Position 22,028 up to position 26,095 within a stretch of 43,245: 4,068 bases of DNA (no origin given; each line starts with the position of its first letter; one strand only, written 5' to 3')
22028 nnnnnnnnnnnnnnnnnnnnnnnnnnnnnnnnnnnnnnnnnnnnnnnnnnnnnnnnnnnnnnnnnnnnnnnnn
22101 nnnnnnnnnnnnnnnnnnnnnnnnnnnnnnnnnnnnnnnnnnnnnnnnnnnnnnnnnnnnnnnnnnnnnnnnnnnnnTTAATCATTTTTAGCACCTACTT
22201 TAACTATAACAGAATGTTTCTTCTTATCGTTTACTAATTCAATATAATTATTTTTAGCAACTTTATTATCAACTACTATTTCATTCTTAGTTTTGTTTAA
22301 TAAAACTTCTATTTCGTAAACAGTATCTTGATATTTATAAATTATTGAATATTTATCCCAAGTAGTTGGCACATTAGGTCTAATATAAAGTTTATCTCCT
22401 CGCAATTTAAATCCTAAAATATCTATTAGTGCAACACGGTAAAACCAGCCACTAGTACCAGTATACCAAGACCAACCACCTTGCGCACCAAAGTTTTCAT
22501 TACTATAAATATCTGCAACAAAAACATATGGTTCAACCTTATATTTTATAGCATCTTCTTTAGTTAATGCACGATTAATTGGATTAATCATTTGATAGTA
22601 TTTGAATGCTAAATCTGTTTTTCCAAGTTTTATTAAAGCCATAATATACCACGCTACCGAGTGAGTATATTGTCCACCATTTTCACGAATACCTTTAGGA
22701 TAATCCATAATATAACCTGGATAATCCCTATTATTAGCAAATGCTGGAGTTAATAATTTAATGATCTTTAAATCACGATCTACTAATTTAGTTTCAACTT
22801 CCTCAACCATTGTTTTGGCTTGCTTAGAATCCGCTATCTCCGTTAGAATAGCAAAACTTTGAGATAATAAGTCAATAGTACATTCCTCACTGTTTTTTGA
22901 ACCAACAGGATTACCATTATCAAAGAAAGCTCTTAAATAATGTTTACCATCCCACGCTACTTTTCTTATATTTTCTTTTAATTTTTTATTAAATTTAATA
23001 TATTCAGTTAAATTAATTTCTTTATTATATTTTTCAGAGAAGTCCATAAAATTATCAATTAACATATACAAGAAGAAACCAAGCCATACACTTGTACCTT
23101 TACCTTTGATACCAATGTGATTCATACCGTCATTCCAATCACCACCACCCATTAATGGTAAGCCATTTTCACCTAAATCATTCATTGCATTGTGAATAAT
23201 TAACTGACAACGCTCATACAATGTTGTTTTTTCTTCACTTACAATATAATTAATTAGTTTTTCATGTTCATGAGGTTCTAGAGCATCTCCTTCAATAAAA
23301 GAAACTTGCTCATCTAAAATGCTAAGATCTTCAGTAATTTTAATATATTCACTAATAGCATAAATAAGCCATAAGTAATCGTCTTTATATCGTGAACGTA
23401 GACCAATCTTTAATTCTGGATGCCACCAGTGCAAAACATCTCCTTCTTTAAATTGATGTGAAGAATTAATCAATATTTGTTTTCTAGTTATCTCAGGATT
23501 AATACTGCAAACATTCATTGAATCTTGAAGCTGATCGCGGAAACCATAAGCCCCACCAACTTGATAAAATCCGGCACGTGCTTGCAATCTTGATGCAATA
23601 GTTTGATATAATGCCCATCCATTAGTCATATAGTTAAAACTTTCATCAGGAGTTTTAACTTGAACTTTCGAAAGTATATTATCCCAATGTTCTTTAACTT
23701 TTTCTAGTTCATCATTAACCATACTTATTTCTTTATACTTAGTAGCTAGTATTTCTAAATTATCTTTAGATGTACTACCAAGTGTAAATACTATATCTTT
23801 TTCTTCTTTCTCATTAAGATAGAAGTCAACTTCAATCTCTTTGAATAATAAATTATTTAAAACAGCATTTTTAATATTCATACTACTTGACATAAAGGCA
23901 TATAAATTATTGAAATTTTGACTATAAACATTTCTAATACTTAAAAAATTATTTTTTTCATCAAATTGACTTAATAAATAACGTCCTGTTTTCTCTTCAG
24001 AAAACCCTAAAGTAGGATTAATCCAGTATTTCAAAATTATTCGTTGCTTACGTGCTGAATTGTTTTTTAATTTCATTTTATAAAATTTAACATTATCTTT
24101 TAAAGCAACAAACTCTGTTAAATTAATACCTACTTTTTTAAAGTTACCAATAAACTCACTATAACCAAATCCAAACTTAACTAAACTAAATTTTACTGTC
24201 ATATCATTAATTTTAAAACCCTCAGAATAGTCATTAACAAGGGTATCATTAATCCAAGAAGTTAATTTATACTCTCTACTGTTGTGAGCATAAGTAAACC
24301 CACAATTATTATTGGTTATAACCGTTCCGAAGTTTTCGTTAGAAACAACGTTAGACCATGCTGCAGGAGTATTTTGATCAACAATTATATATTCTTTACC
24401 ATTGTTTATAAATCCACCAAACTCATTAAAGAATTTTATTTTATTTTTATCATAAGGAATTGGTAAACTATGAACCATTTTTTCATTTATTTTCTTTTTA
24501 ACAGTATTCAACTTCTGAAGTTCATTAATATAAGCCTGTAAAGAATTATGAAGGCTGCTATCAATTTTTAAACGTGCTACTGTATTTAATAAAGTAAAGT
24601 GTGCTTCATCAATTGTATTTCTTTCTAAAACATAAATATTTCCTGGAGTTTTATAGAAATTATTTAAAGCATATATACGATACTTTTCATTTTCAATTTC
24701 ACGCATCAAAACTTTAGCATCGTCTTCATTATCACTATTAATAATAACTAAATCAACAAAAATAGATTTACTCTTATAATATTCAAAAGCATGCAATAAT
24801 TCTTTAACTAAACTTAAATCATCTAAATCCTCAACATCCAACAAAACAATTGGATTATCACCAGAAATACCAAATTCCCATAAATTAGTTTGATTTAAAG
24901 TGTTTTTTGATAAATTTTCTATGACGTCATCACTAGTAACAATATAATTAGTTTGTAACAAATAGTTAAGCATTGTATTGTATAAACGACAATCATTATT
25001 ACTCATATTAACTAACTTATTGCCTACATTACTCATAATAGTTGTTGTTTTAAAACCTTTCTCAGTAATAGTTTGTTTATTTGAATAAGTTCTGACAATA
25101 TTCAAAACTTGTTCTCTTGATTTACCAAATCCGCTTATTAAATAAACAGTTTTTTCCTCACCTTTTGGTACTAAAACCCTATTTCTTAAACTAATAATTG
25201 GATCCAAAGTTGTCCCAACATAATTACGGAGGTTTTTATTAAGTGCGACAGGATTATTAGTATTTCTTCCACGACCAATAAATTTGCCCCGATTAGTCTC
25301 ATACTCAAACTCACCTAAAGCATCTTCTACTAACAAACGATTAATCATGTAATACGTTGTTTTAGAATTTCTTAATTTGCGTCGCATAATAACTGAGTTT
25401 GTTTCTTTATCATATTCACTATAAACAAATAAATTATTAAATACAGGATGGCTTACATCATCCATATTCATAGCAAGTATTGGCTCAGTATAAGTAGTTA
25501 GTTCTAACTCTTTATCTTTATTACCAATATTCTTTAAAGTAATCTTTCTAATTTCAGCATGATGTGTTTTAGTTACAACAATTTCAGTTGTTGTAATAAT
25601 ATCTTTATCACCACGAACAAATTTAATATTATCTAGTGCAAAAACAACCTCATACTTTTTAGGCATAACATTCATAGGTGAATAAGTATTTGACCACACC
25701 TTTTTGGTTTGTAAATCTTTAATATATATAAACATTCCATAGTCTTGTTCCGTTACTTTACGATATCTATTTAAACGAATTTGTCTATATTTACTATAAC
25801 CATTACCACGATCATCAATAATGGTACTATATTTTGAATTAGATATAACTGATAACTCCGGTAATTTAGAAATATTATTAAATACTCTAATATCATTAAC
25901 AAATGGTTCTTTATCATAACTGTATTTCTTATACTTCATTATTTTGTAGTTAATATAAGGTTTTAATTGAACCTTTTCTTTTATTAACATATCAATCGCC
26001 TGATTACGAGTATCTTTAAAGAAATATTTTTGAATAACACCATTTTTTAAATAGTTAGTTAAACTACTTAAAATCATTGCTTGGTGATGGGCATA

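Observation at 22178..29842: Complete cyclic beta-1,2-glucan synthase-like giant enzyme in a low-GC monoderm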

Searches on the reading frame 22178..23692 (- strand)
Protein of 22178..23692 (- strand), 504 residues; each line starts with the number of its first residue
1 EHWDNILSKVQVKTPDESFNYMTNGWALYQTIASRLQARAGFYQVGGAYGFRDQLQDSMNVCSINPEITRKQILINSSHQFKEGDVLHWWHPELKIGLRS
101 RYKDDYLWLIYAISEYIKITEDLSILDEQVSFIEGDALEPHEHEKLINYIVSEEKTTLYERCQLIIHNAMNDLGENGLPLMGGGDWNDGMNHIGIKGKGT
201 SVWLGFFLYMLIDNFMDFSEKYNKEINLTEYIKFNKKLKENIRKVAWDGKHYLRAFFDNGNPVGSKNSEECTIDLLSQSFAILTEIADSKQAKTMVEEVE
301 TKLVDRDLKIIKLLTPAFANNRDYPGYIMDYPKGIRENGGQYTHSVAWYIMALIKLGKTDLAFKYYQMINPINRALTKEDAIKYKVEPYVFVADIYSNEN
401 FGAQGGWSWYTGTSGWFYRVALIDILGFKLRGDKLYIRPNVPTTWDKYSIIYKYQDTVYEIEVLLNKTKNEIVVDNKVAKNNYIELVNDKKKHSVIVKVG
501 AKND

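Call 29: search_solved_structures(query=window:22178-23692:-, max_evalue=1e-30, show_alignments=2)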
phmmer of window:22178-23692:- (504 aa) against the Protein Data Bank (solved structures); distinct sequences matched with E-value up to 1e-30: 15.
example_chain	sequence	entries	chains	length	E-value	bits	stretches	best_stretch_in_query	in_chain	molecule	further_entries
8rf9_A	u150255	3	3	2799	2e-137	462.1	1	2-453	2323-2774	Cyclic beta 1-2 glucan synthetase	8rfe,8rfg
8rf0_A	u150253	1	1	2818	2e-137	462.1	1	2-453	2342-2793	Cyclic beta-(1,2)-glucan synthase NdvB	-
8ho9_A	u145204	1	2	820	2.2e-60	208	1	2-501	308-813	Cellobiose phosphorylase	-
8hob_A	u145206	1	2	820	4.8e-60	206.8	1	2-501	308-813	Cellobiose phosphorylase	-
3qde_A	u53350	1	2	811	6.9e-59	203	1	2-499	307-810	Cellobiose phosphorylase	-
8ho7_A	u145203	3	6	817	8.7e-59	202.7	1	2-497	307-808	Cellobiose phosphorylase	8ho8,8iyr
1v7v_A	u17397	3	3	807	5.5e-52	180.2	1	97-463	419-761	chitobiose phosphorylase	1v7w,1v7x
2cqs_A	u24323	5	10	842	2.7e-46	161.5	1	2-463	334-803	Cellobiose Phosphorylase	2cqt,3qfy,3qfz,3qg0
3rrs_A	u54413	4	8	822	4.8e-46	160.6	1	1-483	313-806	Cellobiose phosphorylase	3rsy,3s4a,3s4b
3s4c_A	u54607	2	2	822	5e-46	160.6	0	240-483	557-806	Lactose Phosphorylase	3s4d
3acs_A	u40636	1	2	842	1.8e-45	158.7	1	2-463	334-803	Cellobiose Phosphorylase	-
3afj_A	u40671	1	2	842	2.4e-45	158.3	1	2-464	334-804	Cellobiose Phosphorylase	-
3act_A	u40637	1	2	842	2.8e-45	158.1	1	2-463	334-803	Cellobiose Phosphorylase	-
8bou_A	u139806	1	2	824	1.9e-42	148.8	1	2-462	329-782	N,N'-diacetylchitobiose phosphorylase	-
4zle_A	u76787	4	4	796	1.7e-40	142.4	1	10-468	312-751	Putative b-glycan phosphorylase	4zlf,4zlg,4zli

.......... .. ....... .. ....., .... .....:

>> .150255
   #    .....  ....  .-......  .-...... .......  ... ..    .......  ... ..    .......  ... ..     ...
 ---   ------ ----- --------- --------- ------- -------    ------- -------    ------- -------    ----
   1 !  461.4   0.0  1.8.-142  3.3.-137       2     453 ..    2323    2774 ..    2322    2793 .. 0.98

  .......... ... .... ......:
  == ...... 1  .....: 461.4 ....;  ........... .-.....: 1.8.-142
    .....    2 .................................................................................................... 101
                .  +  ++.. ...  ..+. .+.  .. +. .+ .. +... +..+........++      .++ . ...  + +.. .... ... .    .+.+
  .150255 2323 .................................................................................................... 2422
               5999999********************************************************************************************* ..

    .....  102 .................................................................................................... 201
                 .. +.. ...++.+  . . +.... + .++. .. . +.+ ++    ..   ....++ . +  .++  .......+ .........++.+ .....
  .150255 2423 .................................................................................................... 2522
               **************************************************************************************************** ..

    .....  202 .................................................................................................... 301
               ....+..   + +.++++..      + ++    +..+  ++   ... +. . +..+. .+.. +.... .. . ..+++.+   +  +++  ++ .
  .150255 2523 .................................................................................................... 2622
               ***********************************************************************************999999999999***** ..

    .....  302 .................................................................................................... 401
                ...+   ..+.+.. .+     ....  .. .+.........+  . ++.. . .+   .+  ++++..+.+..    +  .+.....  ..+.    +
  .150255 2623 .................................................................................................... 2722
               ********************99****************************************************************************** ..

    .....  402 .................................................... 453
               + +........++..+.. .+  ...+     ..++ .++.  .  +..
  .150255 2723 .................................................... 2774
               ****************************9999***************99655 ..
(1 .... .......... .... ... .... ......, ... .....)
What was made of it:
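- On CAZy GH94: D2238 = At D2528 and D2103 = At D2393 in an ungapped alignment (call 29).
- Closest known: Agrobacterium tumefaciens Cgs/ChvB. Same: In my manual count from call 29, the GH94 catalytic region is roughly 55% identical with no gaps.
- Closest known: Stand-alone GH94 1,2-beta-oligoglucan phosphorylases. Same: Cellobiose phosphorylases 8ho9 and 3qde match at E about 1e-60 (call 29).
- The GH94 domain aligns without gaps over 452 residues (call 29).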

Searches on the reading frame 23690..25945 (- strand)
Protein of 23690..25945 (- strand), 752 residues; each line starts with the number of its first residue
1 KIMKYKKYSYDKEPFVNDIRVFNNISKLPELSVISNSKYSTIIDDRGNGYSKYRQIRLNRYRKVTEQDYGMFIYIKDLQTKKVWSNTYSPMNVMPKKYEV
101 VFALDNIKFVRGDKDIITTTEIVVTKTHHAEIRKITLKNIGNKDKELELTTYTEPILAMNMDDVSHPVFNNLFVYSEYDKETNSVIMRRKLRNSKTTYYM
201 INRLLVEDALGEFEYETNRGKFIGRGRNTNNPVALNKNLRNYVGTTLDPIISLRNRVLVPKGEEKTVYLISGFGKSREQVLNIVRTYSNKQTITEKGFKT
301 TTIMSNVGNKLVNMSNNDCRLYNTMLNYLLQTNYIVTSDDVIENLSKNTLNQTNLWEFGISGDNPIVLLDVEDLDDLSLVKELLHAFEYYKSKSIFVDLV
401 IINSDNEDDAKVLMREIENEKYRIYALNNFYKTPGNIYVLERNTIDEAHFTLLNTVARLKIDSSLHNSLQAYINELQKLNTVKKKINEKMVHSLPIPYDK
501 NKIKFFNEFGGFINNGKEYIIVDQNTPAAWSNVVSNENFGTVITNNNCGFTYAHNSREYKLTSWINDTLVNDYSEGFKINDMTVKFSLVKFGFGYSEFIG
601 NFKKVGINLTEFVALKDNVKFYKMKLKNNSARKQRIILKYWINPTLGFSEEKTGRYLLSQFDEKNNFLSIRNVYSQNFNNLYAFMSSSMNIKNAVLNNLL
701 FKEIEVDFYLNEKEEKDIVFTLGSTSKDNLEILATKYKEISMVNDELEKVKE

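Call 57: search_solved_structures(query=window:23690-25945:-, max_evalue=1e-20, show_alignments=1)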
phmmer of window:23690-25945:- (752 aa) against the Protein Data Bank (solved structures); distinct sequences matched with E-value up to 1e-20: 2.
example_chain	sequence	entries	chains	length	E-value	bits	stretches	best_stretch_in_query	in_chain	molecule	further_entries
8rf9_A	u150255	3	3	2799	2.5e-83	284.2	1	30-686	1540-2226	Cyclic beta 1-2 glucan synthetase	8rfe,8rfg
8rf0_A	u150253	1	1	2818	2.5e-83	284.2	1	30-686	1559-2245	Cyclic beta-(1,2)-glucan synthase NdvB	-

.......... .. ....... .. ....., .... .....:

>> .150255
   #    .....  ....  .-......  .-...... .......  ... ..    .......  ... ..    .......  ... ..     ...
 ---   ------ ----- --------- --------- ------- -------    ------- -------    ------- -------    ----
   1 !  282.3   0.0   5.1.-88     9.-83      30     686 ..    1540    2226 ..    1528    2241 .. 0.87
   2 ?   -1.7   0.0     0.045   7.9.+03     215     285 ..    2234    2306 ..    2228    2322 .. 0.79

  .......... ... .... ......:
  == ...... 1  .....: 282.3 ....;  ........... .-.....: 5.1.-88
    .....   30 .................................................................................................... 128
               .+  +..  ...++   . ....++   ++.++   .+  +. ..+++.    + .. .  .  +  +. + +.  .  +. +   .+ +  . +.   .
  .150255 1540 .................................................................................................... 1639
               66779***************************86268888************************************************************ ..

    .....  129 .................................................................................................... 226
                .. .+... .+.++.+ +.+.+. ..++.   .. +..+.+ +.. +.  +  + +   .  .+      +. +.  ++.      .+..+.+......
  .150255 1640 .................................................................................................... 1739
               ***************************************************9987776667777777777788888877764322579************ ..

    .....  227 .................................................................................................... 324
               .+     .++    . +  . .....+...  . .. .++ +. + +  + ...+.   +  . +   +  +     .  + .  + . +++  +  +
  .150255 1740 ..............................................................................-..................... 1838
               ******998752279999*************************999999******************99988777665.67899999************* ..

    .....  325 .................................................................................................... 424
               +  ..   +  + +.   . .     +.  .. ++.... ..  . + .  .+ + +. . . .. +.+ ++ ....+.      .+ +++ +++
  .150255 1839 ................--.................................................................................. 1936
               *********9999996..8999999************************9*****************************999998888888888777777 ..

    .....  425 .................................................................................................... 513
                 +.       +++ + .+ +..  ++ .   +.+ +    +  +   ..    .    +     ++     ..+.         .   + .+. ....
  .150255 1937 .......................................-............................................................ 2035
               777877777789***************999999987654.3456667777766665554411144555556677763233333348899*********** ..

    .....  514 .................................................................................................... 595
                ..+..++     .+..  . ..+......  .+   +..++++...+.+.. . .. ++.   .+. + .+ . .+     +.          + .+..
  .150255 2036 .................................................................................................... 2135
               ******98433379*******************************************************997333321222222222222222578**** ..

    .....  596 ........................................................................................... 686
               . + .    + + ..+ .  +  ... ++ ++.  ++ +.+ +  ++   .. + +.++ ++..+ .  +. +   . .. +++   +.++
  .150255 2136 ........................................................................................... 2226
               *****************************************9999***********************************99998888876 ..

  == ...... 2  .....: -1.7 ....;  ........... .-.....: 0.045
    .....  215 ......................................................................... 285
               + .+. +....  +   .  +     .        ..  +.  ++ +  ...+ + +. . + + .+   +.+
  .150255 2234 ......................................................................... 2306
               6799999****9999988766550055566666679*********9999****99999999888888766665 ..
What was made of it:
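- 25007..25942 (-): GP1, the first GH94 supersandwich subdomain (aa about 1301-1612). Alignment to At 1559 onward (call 57).
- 24533..25006 (-): Rossmann-fold-like (RFL) insert (aa about 1613-1770). It is present. Aligned with At 1847-2012 (call 57).
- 23690..24532 (-): GP2, the second supersandwich subdomain (aa about 1771-2051). Assigning the second stretch to this region is my inference from the alignment to At in call 57.
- The RFL subdomain is retained (call 57).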
